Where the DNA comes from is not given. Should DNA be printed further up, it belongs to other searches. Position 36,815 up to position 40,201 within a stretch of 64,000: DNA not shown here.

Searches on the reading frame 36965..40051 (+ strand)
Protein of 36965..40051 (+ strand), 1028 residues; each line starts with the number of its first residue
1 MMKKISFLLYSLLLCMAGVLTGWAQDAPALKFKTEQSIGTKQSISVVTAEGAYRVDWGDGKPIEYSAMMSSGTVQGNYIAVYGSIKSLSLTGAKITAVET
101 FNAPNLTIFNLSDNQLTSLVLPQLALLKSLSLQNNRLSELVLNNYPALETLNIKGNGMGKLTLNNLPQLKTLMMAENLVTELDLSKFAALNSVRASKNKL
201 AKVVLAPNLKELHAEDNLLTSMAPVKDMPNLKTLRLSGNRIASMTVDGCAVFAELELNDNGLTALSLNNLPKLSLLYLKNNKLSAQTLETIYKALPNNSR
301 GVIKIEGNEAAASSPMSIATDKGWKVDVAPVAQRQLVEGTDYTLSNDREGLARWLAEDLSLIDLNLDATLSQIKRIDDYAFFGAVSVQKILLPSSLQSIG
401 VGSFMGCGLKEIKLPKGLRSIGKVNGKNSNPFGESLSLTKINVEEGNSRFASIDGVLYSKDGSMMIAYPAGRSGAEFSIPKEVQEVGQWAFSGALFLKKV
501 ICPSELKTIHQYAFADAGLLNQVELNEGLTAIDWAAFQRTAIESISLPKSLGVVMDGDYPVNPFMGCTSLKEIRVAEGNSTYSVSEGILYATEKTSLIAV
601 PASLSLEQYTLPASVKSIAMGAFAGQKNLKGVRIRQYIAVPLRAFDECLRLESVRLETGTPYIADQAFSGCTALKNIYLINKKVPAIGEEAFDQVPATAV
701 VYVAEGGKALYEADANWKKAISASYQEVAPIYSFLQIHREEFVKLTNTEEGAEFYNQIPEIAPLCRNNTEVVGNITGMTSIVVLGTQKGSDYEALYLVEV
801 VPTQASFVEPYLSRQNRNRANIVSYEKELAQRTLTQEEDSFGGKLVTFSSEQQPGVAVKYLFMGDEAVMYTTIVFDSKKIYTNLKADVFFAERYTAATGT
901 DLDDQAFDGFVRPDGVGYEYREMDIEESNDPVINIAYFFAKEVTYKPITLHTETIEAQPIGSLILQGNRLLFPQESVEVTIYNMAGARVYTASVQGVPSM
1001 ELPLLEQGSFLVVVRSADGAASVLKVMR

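Call 42: find_homologous_proteins(query=window:36965-40051:+, max_evalue=1e-20)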
Query window:36965-40051:+ (1028 aa): 142 proteins with E <= 1e-20 among 8000 candidates; the best 120 are listed.
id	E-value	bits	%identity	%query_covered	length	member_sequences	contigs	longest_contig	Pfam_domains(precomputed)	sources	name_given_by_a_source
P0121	0.0e+0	2175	96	100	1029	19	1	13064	PF13306.13,PF12799.14,PF13855.13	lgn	-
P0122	9.8e-235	800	41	97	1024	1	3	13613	PF13306.13,PF12799.14,PF13855.13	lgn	-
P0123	5.8e-104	367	39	30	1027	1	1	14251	PF12799.14,PF13855.13,PF23952.2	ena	-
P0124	5.9e-103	364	39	30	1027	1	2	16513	PF12799.14,PF13855.13,PF23952.2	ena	-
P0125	3.4e-76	276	29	34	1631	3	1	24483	PF13306.13,PF18962.8,PF12799.14,PF13855.13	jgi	-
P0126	3.3e-73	266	28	33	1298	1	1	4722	PF13306.13,PF13855.13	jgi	-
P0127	1.1e-70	257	27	29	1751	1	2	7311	PF13306.13,PF18998.7,PF05725.19,PF12799.14,PF13855.13,PF23952.2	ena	-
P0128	2.9e-70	256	30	36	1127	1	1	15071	PF13306.13,PF13855.13,PF23952.2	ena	-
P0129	1.4e-64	237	28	33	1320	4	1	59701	PF09479.17,PF13306.13,PF05725.19,PF12799.14,PF02368.25,PF13855.13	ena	-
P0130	2.2e-63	233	40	29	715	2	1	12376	PF12799.14,PF13855.13,PF23952.2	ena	-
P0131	3.1e-62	229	39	29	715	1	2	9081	PF12799.14,PF13855.13,PF23952.2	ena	-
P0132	4.1e-61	226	39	29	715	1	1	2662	PF12799.14,PF13855.13,PF23952.2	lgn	-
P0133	3.7e-60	222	25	42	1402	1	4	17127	PF13306.13,PF18962.8,PF12799.14,PF13855.13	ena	-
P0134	1.0e-58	218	28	32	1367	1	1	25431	PF09479.17,PF13306.13,PF05725.19,PF12799.14,PF02368.25,PF13855.13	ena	-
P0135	1.8e-58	217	28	30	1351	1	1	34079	PF09479.17,PF13306.13,PF05725.19,PF02368.25,PF13855.13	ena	-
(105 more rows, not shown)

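Call 43: find_encoding_contigs(protein=P0124, flank=10000, max_places=10)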
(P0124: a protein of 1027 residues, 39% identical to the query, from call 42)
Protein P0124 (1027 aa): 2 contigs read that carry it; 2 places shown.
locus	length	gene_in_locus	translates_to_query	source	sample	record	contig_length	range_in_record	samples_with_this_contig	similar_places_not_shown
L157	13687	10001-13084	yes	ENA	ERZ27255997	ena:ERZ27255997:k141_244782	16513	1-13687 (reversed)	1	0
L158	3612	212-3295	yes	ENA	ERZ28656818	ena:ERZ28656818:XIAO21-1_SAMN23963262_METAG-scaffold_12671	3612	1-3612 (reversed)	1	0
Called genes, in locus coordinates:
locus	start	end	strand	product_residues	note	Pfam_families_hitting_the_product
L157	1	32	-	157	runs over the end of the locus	PF01928:CYTH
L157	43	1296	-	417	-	PF09640:DUF2027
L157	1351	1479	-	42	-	-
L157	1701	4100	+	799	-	PF23952:LRR_EndoS (faint), PF13306:LRR_5, PF13855:LRR_8 (faint), PF13306:LRR_5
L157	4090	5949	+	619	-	PF24141:LRR_ComC (faint), PF00560:LRR_1 (faint), PF13855:LRR_8 (weak), PF12799:LRR_4 (faint), PF23598:LRR_14 (weak)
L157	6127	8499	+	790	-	PF13365:Trypsin_2 (weak)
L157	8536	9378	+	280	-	PF05681:Fumerase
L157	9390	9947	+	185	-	PF05683:Fumerase_C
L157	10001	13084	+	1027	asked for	PF12799:LRR_4 (faint), PF13855:LRR_8 (faint), PF23952:LRR_EndoS (faint)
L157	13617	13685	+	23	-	?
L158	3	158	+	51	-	?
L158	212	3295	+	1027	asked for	PF12799:LRR_4 (faint), PF13855:LRR_8 (faint), PF23952:LRR_EndoS (faint)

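Call 44: find_encoding_contigs(protein=P0122, flank=10000, max_places=10)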
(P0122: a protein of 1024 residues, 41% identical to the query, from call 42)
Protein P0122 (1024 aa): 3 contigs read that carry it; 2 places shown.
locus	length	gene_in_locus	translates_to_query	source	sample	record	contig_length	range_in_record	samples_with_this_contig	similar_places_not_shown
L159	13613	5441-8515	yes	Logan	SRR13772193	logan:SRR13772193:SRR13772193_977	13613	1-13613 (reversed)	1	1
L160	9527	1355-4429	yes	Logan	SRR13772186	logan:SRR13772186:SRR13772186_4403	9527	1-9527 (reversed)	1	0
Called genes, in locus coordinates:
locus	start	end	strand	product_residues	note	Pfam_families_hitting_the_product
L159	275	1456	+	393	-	PF13173:AAA_14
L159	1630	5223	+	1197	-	PF01855:POR_N, PF17147:PFOR_II, PF01558:POR, PF10371:EKR, PF12838:Fer4_7, PF13237:Fer4_10, PF13484:Fer4_16, PF02775:TPP_enzyme_C, +2 more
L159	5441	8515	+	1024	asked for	PF12799:LRR_4 (faint), PF13855:LRR_8 (faint), PF13306:LRR_5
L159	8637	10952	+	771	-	-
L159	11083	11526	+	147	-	-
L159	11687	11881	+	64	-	PF01165:Ribosomal_S21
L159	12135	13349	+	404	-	PF02899:Phage_int_SAM_1, PF00589:Phage_integrase, PF02482:Ribosomal_S30AE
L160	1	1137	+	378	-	?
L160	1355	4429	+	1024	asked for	PF12799:LRR_4 (faint), PF13855:LRR_8 (faint), PF13306:LRR_5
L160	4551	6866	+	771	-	-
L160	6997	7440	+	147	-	-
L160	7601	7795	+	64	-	PF01165:Ribosomal_S21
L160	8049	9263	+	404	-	PF02899:Phage_int_SAM_1, PF00589:Phage_integrase, PF02482:Ribosomal_S30AE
